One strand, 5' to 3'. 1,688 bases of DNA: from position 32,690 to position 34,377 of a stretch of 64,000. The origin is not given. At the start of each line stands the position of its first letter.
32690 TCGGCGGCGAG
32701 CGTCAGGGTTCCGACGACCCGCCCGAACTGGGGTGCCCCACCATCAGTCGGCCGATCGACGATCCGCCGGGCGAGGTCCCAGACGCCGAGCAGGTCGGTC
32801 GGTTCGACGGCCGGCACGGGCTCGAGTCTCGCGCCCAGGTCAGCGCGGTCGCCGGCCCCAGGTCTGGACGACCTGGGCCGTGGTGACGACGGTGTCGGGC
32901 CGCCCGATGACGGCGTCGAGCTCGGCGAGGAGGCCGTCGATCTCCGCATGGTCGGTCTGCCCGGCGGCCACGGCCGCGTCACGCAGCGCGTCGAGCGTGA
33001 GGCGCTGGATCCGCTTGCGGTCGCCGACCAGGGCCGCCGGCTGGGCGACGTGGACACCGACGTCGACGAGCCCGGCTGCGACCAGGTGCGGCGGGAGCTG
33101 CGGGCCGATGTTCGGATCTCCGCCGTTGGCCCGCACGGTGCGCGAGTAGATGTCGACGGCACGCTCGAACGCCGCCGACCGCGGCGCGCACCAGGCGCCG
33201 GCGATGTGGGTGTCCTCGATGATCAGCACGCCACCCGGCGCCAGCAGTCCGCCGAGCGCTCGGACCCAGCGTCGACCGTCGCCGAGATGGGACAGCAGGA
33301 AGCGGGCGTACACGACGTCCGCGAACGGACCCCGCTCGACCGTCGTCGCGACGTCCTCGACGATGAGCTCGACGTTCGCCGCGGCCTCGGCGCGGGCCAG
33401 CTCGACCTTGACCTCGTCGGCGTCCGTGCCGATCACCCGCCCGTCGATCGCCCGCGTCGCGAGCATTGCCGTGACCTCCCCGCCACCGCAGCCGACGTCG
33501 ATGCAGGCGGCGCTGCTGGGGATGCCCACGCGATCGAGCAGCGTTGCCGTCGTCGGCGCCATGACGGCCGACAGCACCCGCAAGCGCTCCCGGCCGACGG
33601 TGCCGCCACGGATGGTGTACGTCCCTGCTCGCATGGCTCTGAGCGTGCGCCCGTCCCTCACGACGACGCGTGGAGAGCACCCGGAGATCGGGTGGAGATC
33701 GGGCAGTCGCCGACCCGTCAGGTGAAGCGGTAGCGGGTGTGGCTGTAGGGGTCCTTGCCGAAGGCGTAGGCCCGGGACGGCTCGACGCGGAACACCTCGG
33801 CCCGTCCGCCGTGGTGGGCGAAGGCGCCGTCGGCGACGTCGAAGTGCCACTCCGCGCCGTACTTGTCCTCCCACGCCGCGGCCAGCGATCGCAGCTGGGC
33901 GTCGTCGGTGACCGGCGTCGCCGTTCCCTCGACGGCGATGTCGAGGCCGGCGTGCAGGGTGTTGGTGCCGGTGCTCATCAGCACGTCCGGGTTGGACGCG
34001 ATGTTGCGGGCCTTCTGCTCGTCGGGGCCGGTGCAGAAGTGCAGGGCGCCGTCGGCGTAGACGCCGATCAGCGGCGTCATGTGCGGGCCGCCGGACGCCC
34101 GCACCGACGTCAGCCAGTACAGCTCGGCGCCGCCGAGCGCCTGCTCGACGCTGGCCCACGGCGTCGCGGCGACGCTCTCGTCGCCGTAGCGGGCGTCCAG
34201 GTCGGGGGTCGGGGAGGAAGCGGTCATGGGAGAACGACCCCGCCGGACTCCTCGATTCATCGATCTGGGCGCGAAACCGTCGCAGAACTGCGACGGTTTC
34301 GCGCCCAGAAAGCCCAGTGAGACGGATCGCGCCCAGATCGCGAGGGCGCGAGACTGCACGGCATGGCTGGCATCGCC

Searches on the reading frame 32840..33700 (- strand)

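Call 6: search_protein_families(library=pfam, proteins=[window:32840-33700:-])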
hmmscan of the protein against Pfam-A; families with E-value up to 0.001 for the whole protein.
window:32840-33700:- (286 aa): 7 families
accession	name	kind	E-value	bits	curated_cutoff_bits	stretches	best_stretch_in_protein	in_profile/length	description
PF08242.18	Methyltransf_12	-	4.3e-13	50.2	30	1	67-159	1-98/98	Methyltransferase domain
PF13649.12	Methyltransf_25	-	1.5e-12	48.4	27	1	67-157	2-97/97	Methyltransferase domain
PF08241.18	Methyltransf_11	-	1.9e-12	48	21.2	1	67-161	1-95/95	Methyltransferase domain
PF13489.12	Methyltransf_23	-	2.8e-11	43.9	27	1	51-164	13-119/164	Methyltransferase domain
PF13847.12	Methyltransf_31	-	2.2e-09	37.6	27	1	64-165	5-113/145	Methyltransferase domain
PF05175.20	MTS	-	1.2e-05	25.4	23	1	51-127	20-100/170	Methyltransferase small domain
PF06325.19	PrmA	-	0.00076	19.5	22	0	62-137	161-237/296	Ribosomal protein L11 methyltransferase (PrmA)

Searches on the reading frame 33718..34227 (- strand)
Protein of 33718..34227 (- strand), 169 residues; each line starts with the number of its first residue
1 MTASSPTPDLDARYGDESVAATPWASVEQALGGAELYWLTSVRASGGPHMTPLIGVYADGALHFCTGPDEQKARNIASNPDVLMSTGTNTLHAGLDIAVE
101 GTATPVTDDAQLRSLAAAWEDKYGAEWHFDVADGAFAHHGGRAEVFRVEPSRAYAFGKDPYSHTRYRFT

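Call 6: search_protein_families(library=pfam, proteins=[window:33718-34227:-])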
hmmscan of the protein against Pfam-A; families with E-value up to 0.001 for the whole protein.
window:33718-34227:- (169 aa): 1 family
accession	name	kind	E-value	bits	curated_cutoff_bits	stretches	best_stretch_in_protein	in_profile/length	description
PF01243.27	PNPOx_N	-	2.3e-14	54.2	28.1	1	28-154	6-117/120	Pyridoxamine 5'-phosphate oxidase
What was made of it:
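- Checked: The flanking genes are as stated: a PNPOx_N-family gene at 33718-34227 on the minus strand and a patatin-like gene starting at ATG 34363 on the plus strand (call 6).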

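Call 12: find_encoding_contigs(protein=window:33718-34227:-, flank=3000, max_places=10)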
Protein window:33718-34227:- (169 aa): no gene with exactly this product is on record in the collection.

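Call 13: find_homologous_proteins(query=window:33718-34227:-, max_evalue=1e-20)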
Query window:33718-34227:- (169 aa): 2098 proteins with E <= 1e-20 among 2217 candidates; the best 120 are listed.
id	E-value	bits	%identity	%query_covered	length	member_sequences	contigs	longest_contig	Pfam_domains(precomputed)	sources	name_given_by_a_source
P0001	4.0e-110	384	100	100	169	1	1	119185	PF01243.28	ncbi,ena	-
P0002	1.9e-96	339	88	99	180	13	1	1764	PF01243.28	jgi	jgi:general stress protein 26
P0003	1.0e-91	324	84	99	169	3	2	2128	PF01243.28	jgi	jgi:hypothetical protein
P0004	1.3e-90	320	83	99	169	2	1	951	PF01243.28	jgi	-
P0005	1.5e-90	320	84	99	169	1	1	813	PF01243.28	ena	-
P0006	8.3e-86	304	87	90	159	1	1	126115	PF01243.28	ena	-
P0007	8.8e-83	295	78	98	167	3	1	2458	PF01243.28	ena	-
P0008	1.4e-79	284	78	95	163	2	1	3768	PF01243.28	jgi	jgi:general stress protein 26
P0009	2.2e-77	277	71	100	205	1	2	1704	PF01243.28,PF12900.14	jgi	jgi:nitroimidazol reductase NimA-like FMN-containing flavoprotein (pyridoxamine 5'-phosphate oxidase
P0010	7.0e-77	275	72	98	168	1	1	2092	PF01243.28,PF12900.14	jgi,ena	-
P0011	4.2e-76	273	70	99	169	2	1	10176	PF01243.28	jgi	jgi:hypothetical protein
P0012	4.5e-76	273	71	99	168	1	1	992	PF01243.28,PF12900.14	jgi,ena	jgi:general stress protein 26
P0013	2.6e-75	270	72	98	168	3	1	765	PF01243.28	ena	-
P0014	6.7e-75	269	73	99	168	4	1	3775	PF01243.28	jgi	jgi:general stress protein 26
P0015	7.3e-75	269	70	98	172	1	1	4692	PF01243.28,PF12900.14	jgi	jgi:hypothetical protein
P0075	6.3e-60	220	84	70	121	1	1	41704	PF01243.28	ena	-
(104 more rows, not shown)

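Call 14: find_encoding_contigs(protein=P0001, flank=3000, max_places=5)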
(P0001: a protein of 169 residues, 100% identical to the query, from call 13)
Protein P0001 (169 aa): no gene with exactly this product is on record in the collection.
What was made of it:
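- Tried and rejected: Exact look-up of the window's own PNPOx protein to find the source contig: not on record (calls 12, 14).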

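Call 15: find_encoding_contigs(protein=P0006, flank=3000, max_places=5)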
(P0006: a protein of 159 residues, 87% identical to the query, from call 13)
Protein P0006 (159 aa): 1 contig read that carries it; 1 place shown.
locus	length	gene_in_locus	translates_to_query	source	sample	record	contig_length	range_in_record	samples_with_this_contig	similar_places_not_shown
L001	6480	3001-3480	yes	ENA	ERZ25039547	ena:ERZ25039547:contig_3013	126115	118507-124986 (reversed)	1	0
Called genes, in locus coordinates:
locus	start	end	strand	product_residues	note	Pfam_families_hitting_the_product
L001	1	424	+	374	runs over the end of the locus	PF00144:Beta-lactamase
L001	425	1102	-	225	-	PF01814:Hemerythrin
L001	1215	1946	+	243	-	PF03476:MOSC_N, PF03473:MOSC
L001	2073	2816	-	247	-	-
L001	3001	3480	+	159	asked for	PF01243:PNPOx_N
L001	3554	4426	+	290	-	PF13489:Methyltransf_23, PF05175:MTS (weak), PF13847:Methyltransf_31, PF08241:Methyltransf_11, PF08242:Methyltransf_12, PF13649:Methyltransf_25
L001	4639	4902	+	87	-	PF19834:DUF6314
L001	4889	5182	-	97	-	-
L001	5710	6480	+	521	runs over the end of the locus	-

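Call 19: find_related_loci(query=window:33718-34227:-, collection=metagenome_contigs, flank=1500)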
Query window:33718-34227:- (169 aa) in metagenome_contigs; peptide patterns used: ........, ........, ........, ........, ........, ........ (x = any residue, [..] = any of these).
252 stretches matched a pattern; 70 encode a relative of the query (tblastn E <= 1e-3); 70 distinct loci.
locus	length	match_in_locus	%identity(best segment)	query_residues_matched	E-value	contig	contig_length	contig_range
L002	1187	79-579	73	1-168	3e-83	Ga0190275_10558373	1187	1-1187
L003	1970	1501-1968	71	4-159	5e-73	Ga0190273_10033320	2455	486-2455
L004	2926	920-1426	59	1-168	6e-63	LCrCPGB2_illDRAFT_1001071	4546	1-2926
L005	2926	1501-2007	59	1-168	4e-63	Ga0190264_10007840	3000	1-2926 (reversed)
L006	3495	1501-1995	55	4-168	1e-60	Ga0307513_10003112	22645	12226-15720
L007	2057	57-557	57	2-168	1e-60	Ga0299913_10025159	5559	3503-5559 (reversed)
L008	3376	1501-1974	58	1-159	2e-59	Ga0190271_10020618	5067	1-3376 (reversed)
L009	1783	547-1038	53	5-168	6e-60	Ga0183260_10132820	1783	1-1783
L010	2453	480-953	57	1-159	2e-58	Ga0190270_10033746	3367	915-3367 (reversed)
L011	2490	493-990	59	4-169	1e-58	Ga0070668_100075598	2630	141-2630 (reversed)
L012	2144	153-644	53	5-168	6e-58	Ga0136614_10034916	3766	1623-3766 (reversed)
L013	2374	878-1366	56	7-168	1e-58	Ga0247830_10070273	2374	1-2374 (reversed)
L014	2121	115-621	51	1-169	3e-58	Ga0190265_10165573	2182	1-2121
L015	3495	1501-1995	56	4-168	3e-57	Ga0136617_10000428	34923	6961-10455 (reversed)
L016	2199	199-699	54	3-168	1e-57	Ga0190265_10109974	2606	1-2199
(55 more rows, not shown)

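Call 51: list_cluster_members(proteins=[P0001, P0006])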
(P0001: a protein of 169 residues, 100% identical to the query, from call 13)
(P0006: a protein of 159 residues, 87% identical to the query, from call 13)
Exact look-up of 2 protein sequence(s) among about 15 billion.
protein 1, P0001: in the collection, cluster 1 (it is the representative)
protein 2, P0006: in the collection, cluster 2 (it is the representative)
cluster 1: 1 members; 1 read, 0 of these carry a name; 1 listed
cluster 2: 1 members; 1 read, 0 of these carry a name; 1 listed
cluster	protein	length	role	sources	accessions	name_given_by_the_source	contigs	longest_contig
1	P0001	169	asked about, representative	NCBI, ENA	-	-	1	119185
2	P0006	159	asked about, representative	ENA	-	-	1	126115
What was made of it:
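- Tried and rejected: Cluster names gave no organism (call 51).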

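Call 75: find_encoding_contigs(protein=P0002, flank=1500, max_places=3)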
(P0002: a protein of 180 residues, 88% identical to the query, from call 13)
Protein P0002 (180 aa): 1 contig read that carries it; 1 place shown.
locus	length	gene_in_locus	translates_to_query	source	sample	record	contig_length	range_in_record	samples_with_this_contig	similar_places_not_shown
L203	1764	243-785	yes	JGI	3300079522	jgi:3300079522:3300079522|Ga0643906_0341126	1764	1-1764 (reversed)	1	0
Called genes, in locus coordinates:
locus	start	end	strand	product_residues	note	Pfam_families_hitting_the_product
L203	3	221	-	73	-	?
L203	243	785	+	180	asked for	PF01243:PNPOx_N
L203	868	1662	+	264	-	PF13489:Methyltransf_23, PF05175:MTS (weak), PF13847:Methyltransf_31, PF08241:Methyltransf_11, PF08242:Methyltransf_12, PF13649:Methyltransf_25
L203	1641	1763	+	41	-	?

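Call 76: find_encoding_contigs(protein=P0003, flank=1500, max_places=3)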
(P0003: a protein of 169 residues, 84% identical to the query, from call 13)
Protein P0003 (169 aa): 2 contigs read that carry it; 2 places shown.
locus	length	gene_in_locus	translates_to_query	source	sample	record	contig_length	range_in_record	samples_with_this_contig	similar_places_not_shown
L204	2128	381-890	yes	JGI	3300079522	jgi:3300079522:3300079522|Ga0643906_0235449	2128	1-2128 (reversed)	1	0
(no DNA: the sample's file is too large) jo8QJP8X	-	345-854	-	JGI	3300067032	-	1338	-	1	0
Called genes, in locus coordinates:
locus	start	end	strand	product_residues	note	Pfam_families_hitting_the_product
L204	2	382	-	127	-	?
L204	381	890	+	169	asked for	PF01243:PNPOx_N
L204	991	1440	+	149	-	PF19834:DUF6314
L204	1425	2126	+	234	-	?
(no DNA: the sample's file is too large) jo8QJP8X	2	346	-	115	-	?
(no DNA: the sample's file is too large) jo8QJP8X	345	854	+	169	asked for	PF01243:PNPOx_N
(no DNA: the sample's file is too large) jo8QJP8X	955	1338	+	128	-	?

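Call 77: find_encoding_contigs(protein=P0075, flank=1500, max_places=3)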
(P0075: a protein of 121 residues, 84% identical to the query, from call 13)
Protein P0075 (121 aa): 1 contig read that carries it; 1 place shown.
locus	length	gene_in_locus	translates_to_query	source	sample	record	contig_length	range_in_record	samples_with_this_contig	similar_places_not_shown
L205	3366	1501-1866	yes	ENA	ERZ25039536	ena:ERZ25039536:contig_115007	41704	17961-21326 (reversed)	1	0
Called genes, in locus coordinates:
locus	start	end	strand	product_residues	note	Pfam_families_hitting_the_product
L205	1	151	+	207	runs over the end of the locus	PF03476:MOSC_N (weak)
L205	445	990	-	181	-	PF01734:Patatin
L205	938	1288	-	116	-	PF01734:Patatin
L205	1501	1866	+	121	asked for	PF01243:PNPOx_N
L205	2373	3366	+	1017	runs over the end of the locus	PF13549:ATP-grasp_5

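Call 84: find_encoding_contigs(protein=P0008, flank=2000, max_places=2)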
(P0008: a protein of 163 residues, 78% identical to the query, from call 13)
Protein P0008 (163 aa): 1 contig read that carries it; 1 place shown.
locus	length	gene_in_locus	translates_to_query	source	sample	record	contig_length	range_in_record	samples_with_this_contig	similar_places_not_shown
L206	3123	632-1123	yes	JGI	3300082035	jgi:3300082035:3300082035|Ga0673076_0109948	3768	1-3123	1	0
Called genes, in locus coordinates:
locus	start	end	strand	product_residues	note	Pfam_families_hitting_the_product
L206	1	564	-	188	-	?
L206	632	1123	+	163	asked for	PF01243:PNPOx_N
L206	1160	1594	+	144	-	PF19834:DUF6314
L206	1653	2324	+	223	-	PF01965:DJ-1_PfpI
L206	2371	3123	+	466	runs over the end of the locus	?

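Call 85: find_encoding_contigs(protein=P0007, flank=2000, max_places=2)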
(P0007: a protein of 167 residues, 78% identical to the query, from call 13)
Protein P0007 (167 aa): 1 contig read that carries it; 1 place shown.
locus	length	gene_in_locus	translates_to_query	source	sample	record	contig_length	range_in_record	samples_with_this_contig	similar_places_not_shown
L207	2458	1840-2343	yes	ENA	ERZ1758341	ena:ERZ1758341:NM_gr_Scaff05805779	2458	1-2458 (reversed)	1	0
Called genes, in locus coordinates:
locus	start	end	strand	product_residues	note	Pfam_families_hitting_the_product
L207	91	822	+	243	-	PF03476:MOSC_N, PF03473:MOSC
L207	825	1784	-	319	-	PF01734:Patatin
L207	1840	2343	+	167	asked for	PF01243:PNPOx_N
